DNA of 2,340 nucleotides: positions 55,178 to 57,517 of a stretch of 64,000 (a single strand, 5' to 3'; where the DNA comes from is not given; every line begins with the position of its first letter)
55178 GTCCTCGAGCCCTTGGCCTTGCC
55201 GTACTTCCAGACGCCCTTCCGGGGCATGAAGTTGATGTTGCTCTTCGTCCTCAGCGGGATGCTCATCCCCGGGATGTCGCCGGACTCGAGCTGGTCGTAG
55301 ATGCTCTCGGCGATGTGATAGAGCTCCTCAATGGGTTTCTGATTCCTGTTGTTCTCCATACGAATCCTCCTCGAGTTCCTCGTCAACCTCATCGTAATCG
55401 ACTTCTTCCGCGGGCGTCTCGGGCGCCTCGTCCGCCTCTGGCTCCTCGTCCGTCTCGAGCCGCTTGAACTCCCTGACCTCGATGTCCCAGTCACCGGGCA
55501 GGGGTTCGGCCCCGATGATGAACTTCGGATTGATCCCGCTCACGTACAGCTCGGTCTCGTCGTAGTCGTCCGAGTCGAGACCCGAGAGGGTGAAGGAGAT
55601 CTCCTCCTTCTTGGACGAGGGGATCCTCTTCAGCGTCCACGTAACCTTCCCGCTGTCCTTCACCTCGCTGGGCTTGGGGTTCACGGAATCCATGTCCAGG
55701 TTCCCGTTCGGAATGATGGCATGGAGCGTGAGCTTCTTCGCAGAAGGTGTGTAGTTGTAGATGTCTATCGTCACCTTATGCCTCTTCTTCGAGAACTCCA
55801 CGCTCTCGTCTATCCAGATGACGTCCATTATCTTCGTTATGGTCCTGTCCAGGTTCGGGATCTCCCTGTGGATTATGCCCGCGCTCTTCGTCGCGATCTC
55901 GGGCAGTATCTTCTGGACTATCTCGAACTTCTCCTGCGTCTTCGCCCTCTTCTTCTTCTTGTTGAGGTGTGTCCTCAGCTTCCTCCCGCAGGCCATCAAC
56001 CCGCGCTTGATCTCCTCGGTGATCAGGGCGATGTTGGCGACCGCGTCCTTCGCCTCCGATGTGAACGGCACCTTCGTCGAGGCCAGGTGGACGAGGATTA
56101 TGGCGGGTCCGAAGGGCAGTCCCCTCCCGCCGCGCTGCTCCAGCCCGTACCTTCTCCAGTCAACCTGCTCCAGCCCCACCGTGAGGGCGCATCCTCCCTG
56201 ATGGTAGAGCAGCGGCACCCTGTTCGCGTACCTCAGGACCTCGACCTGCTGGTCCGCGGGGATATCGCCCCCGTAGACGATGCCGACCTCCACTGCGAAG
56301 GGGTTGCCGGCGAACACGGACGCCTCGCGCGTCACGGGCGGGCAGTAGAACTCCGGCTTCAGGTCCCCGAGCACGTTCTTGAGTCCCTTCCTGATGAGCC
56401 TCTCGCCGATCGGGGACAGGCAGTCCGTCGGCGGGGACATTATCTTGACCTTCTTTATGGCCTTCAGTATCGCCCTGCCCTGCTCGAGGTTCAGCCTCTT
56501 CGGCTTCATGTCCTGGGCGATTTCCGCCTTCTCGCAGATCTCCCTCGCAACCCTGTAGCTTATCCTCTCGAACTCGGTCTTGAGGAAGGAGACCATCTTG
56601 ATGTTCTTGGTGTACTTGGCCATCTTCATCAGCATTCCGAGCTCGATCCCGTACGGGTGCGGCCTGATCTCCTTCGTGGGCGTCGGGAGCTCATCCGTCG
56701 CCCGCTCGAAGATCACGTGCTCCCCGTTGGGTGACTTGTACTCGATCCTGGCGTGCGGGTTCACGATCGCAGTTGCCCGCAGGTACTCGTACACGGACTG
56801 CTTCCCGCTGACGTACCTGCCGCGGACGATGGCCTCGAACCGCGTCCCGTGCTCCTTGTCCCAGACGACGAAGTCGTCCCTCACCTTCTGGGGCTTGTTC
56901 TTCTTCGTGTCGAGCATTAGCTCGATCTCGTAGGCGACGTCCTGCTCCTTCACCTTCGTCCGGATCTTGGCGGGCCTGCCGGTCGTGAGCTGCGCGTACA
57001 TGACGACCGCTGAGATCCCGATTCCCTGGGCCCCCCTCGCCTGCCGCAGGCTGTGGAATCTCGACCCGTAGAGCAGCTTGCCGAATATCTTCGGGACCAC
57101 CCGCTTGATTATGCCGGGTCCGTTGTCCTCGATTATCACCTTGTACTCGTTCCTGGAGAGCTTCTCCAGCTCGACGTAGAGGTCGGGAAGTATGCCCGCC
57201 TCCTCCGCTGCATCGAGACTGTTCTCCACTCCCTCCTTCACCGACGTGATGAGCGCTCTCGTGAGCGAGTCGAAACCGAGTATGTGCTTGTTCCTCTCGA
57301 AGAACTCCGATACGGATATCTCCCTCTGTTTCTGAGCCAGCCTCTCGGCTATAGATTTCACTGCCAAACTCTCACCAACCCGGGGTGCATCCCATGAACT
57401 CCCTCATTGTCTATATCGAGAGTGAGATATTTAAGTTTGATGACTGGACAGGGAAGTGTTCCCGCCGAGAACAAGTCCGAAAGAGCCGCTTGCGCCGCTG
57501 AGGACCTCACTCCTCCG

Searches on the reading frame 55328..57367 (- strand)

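Call 64: search_protein_families(library=pfam, proteins=[window:55328-57367:-], max_evalue=0.0001)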
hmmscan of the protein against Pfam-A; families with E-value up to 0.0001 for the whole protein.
window:55328-57367:- (679 aa): 4 families
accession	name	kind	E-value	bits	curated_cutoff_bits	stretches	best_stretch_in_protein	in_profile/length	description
PF09239.17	Topo-VIb_trans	-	2.2e-58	197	24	1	312-480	1-159/159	Topoisomerase VI B subunit, transducer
PF18000.7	Top6b_C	-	1.3e-06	29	28.6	1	501-614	2-107/111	Type 2 DNA topoisomerase 6 subunit B C-terminal domain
PF02518.31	HATPase_c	-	1.8e-06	28.8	26.4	1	39-130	6-89/111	Histidine kinase-, DNA gyrase B-, and HSP90-like ATPase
PF13589.12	HATPase_c_3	-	9.5e-05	22.9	25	0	42-149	6-104/137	Histidine kinase-, DNA gyrase B-, and HSP90-like ATPase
